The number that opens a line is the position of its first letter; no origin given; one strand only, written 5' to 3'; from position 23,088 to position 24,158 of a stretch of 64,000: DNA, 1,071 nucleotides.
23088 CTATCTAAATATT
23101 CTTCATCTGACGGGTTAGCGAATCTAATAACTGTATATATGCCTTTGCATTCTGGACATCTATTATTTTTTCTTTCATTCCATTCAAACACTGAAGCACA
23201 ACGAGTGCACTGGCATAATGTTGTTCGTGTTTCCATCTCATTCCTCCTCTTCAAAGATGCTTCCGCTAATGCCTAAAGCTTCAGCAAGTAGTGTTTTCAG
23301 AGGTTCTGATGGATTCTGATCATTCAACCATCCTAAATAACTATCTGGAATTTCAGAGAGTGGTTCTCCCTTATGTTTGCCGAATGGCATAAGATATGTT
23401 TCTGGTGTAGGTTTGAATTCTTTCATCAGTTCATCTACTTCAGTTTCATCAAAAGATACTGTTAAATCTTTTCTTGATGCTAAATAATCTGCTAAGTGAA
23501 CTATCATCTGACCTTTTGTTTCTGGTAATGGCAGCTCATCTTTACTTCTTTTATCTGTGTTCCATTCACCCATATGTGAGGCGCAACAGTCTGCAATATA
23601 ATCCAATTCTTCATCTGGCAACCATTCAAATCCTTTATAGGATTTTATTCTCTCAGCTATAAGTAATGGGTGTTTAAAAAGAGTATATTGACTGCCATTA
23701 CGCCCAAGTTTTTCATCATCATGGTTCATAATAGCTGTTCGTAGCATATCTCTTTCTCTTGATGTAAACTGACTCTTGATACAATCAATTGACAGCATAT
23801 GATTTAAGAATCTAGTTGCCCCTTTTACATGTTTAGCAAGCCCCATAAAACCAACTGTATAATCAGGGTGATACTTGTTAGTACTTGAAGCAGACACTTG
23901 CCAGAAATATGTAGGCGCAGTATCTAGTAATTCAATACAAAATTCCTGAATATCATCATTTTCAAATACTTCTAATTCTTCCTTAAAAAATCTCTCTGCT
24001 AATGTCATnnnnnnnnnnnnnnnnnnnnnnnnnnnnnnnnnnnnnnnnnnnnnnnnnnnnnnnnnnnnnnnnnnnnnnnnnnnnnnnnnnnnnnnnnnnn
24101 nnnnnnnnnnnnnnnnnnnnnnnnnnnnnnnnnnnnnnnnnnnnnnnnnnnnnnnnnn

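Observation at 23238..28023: RNA ligase fused to a tRNA-binding OB domain, within a putative tRNA-repair block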

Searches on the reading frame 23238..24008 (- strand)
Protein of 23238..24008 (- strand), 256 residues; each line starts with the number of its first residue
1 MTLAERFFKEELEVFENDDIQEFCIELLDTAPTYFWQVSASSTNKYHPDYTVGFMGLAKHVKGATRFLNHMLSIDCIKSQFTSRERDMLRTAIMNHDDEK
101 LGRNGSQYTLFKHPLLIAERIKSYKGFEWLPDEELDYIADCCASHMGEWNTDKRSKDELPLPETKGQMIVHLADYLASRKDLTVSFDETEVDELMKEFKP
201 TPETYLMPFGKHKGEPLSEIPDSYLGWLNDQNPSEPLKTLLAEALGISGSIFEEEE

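Call 3: search_protein_families(library=pfam, proteins=[window:23238-24008:-], max_evalue=0.01)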
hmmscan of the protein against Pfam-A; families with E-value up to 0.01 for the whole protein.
window:23238-24008:- (256 aa): 1 family
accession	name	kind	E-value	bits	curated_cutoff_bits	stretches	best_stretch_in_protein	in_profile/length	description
PF12843.12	QSregVF_b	-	3.5e-07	30.4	22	1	205-246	11-53/66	Putative quorum-sensing-regulated virulence factor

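Call 4: search_protein_families(library=phrogs, proteins=[window:23238-24008:-], max_evalue=0.001)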
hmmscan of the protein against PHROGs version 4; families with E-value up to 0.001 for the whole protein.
window:23238-24008:- (256 aa): 2 families
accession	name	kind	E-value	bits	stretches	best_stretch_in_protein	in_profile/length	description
phrog_5889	-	unknown function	6e-46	157.8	1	7-230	21-240/242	-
phrog_3628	-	unknown function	1.7e-05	25.2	1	206-235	102-131/257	-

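Call 7: search_protein_families(library=ncbifam, proteins=[window:23238-24008:-], max_evalue=0.01)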
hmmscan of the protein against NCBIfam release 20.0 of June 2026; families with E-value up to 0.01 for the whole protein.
window:23238-24008:- (256 aa): 3 families
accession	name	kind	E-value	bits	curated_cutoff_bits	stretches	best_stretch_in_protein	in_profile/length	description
NF004963.0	PRK06309.1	equivalog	1.2e-09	38.2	245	1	187-232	167-211/232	DNA polymerase III subunit epsilon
NF004964.0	PRK06310.1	equivalog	0.00037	20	236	1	205-231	191-217/250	DNA polymerase III subunit epsilon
TIGR02578.2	cas_TM1811_Csm1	equivalog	0.0089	14.7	170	0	110-190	27-83/753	type III-A CRISPR-associated protein Cas10/Csm1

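Call 38: search_solved_structures(query=window:23238-24008:-, max_evalue=1)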
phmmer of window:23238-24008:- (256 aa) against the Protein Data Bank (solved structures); distinct sequences matched with E-value up to 1: 0.

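Call 78: find_homologous_proteins(query=window:23238-24008:-, max_evalue=0.001)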
Query window:23238-24008:- (256 aa): 1116 proteins with E <= 0.001 among 1632 candidates; the best 120 are listed.
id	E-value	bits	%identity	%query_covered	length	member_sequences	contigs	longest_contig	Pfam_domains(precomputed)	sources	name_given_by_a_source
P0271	2.2e-157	540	100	91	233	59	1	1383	PF12843.13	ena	-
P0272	1.6e-145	502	83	98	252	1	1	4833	PF12843.13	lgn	-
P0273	2.0e-137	475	82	96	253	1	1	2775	PF12843.13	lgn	-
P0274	2.6e-137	475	82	96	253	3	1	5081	PF12843.13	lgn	-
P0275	5.4e-137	474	82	96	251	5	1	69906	PF12843.13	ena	-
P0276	3.6e-136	471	81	96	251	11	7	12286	PF12843.13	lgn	-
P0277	1.1e-135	469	80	96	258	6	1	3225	PF12843.13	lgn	-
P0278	1.4e-135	469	82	96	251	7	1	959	PF12843.13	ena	-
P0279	1.8e-135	469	81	96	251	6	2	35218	PF12843.13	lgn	-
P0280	2.3e-135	468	81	96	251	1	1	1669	PF12843.13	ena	-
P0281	5.1e-135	467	81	96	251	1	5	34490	PF12843.13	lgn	-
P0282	7.6e-133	460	77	96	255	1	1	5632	PF12843.13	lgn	-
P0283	7.2e-132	457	81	95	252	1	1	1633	PF12843.13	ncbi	-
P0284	2.9e-131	455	79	93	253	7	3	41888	PF12843.13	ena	-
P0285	2.9e-131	455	78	96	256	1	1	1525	PF12843.13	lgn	-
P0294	6.5e-72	260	51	93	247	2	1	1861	PF01966.29,PF20600.4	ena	-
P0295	3.7e-71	258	52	93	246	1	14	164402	PF01966.29,PF20600.4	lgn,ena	-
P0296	5.9e-71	257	49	93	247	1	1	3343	PF01966.29,PF20600.4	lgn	-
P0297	8.1e-71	257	52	93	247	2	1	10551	PF01966.29,PF20600.4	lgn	-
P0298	9.9e-71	256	51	93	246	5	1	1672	PF01966.29,PF20600.4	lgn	-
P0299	1.1e-70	256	50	95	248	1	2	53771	PF01966.29,PF20600.4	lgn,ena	-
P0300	1.1e-70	256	52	93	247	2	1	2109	PF01966.29,PF20600.4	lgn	-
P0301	1.3e-70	256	52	93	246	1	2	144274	PF01966.29,PF20600.4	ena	-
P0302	1.4e-70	256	51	93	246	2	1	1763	PF01966.29,PF20600.4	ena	-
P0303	1.8e-70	256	51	93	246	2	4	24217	PF01966.29,PF20600.4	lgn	-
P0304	1.8e-70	256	51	93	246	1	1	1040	PF01966.29,PF20600.4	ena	-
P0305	2.8e-70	255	52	93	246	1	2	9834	PF01966.29,PF20600.4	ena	-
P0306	3.5e-70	255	51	93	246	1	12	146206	PF01966.29,PF20600.4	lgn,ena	-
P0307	3.8e-70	255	51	93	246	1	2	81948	PF01966.29,PF20600.4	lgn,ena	-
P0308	8.5e-70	253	51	93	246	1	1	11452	PF01966.29,PF20600.4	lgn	-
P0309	8.8e-70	253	51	93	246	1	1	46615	PF01966.29,PF20600.4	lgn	-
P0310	1.1e-69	253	51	93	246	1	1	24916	PF01966.29,PF20600.4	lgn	-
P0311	1.7e-69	252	52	93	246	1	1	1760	PF01966.29,PF20600.4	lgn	-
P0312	1.7e-69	252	51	93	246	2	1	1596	PF01966.29,PF20600.4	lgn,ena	-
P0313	2.0e-69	252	51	93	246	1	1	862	PF01966.29,PF20600.4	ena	-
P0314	2.1e-69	252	51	93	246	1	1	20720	PF01966.29,PF20600.4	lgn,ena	-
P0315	2.1e-69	252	51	93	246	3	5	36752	PF01966.29,PF20600.4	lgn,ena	-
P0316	2.4e-69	252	50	93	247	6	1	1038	PF01966.29,PF20600.4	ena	-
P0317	2.8e-69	252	51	93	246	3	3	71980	PF01966.29,PF20600.4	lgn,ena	-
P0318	3.2e-69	252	51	93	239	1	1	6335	PF01966.29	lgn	-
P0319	3.2e-69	252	51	93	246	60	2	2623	PF01966.29,PF20600.4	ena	-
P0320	4.6e-69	251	51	95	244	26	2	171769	PF01966.29,PF20600.4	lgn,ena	-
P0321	4.9e-69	251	50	93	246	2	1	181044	PF01966.29,PF20600.4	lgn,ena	-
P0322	5.5e-69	251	51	93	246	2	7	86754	PF01966.29,PF20600.4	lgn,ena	-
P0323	6.0e-69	251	51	93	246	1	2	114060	PF01966.29,PF20600.4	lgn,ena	-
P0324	6.2e-69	251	50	93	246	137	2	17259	PF01966.29,PF20600.4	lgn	-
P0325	6.5e-69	251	51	93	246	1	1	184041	PF01966.29,PF20600.4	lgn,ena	-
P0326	7.7e-69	250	52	93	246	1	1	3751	PF01966.29,PF20600.4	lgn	-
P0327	9.9e-69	250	51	93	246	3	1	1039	PF01966.29,PF20600.4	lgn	-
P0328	1.3e-68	250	51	93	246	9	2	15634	PF01966.29,PF20600.4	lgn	-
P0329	1.5e-68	249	50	93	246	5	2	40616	PF01966.29,PF20600.4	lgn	-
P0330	1.5e-68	249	50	93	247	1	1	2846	PF01966.29,PF20600.4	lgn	-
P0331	2.0e-68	249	50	93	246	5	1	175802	PF01966.29,PF20600.4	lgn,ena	-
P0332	2.2e-68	249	50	93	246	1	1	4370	PF01966.29,PF20600.4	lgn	-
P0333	2.4e-68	249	50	93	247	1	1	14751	PF01966.29,PF20600.4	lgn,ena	-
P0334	3.3e-68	248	51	93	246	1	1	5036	PF01966.29,PF20600.4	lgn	-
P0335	4.3e-68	248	49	93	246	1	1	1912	PF01966.29,PF20600.4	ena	-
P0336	4.4e-68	248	51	93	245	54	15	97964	PF01966.29,PF20600.4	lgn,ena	-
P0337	5.5e-68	247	48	95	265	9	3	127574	PF01966.29,PF12843.13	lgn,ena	-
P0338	6.2e-68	247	50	93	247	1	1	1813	PF01966.29,PF20600.4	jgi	-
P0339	6.3e-68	247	50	95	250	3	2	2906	PF01966.29,PF20600.4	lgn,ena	-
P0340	8.2e-68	247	49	93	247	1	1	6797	PF01966.29,PF20600.4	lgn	-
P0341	8.5e-68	247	49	93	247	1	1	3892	PF01966.29,PF20600.4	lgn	-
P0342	1.1e-67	247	49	95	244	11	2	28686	PF01966.29,PF20600.4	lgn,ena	-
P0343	1.6e-67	246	50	93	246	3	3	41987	PF01966.29,PF20600.4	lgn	-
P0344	1.6e-67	246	50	93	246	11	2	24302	PF01966.29,PF20600.4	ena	-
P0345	1.6e-67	246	50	93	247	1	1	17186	PF01966.29,PF20600.4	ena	-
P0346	2.1e-67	246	48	93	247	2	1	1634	PF01966.29,PF20600.4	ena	-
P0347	2.3e-67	245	48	93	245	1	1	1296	PF01966.29,PF20600.4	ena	-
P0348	2.4e-67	245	50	93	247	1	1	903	PF01966.29,PF20600.4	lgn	-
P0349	2.9e-67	245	50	93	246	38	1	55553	PF01966.29,PF20600.4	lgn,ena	-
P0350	3.4e-67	245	49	93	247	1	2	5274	PF01966.29,PF20600.4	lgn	-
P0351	4.0e-67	245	49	93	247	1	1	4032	PF01966.29,PF20600.4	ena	-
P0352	4.3e-67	245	50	93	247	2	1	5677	PF01966.29,PF20600.4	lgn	-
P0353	4.5e-67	244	49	95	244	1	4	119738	PF01966.29,PF20600.4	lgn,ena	-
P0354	4.6e-67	244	49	92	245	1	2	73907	PF01966.29,PF20600.4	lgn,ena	-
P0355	5.0e-67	244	49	93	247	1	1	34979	PF01966.29,PF20600.4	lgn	-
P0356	5.4e-67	244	49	93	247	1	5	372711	PF01966.29,PF20600.4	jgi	jgi:hypothetical protein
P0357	5.4e-67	244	49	93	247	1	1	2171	PF01966.29,PF20600.4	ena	-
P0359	5.6e-67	244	49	93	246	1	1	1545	PF01966.29,PF20600.4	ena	-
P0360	5.8e-67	244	48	93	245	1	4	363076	PF01966.29,PF20600.4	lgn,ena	-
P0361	5.9e-67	244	48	93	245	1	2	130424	PF01966.29,PF20600.4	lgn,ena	-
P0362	8.5e-67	244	50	93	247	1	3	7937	PF01966.29,PF20600.4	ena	-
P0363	9.1e-67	243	49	93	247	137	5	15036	PF01966.29,PF20600.4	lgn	-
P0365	1.2e-66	243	49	93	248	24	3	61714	PF01966.29,PF20600.4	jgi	-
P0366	1.4e-66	243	49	93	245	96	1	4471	PF01966.29,PF20600.4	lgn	-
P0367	1.5e-66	243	49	93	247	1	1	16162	PF01966.29,PF20600.4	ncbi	-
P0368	2.5e-66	242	49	94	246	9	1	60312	PF01966.29,PF20600.4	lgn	-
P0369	2.6e-66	242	50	95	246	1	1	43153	PF01966.29,PF20600.4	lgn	-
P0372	4.7e-66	241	51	92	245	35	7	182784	PF01966.29,PF20600.4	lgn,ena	-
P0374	7.6e-66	240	46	98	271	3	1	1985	PF01966.29,PF12843.13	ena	-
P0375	7.8e-66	240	48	93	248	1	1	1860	PF01966.29,PF12843.13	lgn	-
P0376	1.0e-65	240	49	93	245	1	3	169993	PF01966.29,PF20600.4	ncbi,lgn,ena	-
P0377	1.1e-65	240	47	94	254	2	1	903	PF01966.29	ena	-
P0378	1.1e-65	240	48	90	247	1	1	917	PF01966.29,PF20600.4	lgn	-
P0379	1.1e-65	240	49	93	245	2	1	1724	PF01966.29,PF20600.4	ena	-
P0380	1.4e-65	240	47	93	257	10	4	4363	PF01966.29,PF20600.4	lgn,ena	-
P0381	1.5e-65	240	49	91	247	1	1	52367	PF01966.29,PF20600.4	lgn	-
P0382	1.7e-65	239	48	94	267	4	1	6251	PF01966.29,PF12843.13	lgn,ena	-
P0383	2.0e-65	239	48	91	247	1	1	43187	PF01966.29,PF20600.4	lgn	-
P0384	2.0e-65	239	49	93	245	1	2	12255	PF01966.29,PF20600.4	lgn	-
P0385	2.2e-65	239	48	93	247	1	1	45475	PF01966.29,PF20600.4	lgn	-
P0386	2.6e-65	239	47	95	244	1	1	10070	PF01966.29,PF20600.4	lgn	-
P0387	2.7e-65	239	46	93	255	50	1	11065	PF01966.29,PF12843.13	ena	-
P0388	2.9e-65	239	48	90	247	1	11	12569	PF01966.29,PF20600.4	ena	-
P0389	2.9e-65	239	49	93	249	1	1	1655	PF01966.29,PF20600.4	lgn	-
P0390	3.4e-65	238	47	95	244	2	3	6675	PF01966.29,PF20600.4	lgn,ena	-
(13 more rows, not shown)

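Call 79: find_encoding_contigs(protein=P0295, flank=5000, max_places=4)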
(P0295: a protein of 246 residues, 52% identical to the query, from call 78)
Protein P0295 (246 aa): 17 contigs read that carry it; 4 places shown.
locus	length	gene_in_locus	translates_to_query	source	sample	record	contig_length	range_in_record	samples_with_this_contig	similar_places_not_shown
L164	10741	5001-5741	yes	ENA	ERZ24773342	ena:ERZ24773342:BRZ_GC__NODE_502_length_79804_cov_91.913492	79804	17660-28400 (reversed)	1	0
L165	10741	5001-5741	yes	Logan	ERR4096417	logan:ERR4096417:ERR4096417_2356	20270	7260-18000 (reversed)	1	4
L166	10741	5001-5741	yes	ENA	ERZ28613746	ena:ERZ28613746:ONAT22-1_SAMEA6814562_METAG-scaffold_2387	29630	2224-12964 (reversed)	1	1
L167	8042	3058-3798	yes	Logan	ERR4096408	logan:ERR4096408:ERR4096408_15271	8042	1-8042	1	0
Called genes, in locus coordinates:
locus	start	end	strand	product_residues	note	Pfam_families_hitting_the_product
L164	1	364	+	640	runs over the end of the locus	PF01807:Zn_ribbon_DnaG, PF13155:Toprim_2 (weak), PF13481:AAA_25, PF03796:DnaB_C, PF06745:ATPase (weak)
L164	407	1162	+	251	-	PF12705:PDDEXK_1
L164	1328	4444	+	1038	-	PF02811:PHP (weak), PF07733:DNA_pol3_alpha, PF17657:DNA_pol3_finger, PF14579:HHH_6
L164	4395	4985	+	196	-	PF02732:ERCC4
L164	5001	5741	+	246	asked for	PF01966:HD, PF20600:ExoX-like_C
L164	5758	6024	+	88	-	PF19791:DUF6275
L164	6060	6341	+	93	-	-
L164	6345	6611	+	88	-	-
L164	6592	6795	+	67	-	-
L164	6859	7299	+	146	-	-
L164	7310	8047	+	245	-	PF00149:Metallophos (weak)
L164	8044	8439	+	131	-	-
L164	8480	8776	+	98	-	-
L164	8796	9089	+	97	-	-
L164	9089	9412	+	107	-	-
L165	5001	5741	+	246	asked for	PF01966:HD, PF20600:ExoX-like_C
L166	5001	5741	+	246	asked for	PF01966:HD, PF20600:ExoX-like_C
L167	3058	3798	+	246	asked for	PF01966:HD, PF20600:ExoX-like_C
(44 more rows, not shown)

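Call 80: find_encoding_contigs(protein=P0337, flank=5000, max_places=3)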
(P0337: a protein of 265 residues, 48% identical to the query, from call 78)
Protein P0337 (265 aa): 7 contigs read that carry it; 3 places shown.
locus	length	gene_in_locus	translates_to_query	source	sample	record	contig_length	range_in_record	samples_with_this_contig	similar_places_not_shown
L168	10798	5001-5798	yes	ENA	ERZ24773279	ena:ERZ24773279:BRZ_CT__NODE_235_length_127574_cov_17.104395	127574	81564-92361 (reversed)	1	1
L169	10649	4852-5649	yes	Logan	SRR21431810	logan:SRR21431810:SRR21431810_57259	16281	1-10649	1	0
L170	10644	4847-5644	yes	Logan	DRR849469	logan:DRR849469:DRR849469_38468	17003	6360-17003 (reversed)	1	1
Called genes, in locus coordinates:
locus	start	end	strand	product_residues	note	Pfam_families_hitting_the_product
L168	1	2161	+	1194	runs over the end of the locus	PF02811:PHP, PF07733:DNA_pol3_alpha, PF17657:DNA_pol3_finger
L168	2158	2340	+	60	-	-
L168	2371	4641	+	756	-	PF14490:HHH_RecD2 (weak), PF01443:Viral_helicase1 (faint), PF13245:AAA_19, PF13604:AAA_30, PF18335:SH3_13, PF13538:UvrD_C_2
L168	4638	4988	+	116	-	-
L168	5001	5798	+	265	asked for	PF01966:HD, PF12843:QSregVF_b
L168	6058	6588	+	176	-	PF02086:MethyltransfD12 (weak)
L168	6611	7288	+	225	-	-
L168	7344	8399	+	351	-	PF10127:RlaP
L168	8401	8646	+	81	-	-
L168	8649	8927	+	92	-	-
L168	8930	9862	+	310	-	PF08433:KTI12, PF13207:AAA_17 (faint), PF13671:AAA_33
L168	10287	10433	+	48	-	-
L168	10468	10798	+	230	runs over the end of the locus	PF07486:Hydrolase_2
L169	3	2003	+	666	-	?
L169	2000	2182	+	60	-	-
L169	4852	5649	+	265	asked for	PF01966:HD, PF12843:QSregVF_b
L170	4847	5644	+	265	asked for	PF01966:HD, PF12843:QSregVF_b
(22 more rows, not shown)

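Call 83: search_protein_families(library=pfam, proteins=[P0295, L168:8930-9862:+], max_evalue=0.001)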
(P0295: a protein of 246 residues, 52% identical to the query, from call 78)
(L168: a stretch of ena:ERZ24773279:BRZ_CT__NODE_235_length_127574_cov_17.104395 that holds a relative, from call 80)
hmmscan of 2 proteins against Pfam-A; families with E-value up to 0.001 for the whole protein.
P0295 (246 aa): 2 families
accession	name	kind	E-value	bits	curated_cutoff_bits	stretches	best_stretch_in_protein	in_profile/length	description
PF20600.3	ExoX-like_C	-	2.6e-11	43.1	26.5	1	208-235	3-30/30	Exodeoxyribonuclease X-like C-terminal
PF01966.28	HD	-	4.9e-09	36.9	22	1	84-179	21-114/116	HD domain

L168:8930-9862:+ (310 aa): 5 families
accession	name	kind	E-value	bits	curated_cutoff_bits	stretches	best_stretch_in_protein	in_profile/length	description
PF13671.12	AAA_33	-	1.2e-17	65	27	1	6-138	1-142/143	AAA domain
PF08433.16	KTI12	-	5e-08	33.2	22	1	6-139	3-140/271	Chromatin associated protein KTI12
PF13207.12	AAA_17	-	2e-05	25.3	27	1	11-105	2-109/136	AAA domain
PF13238.12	AAA_18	-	2.5e-05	25.1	29.4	1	10-81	4-75/128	AAA domain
PF06414.18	Zeta_toxin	-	2.7e-05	24.1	22.3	1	3-81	15-105/199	Zeta toxin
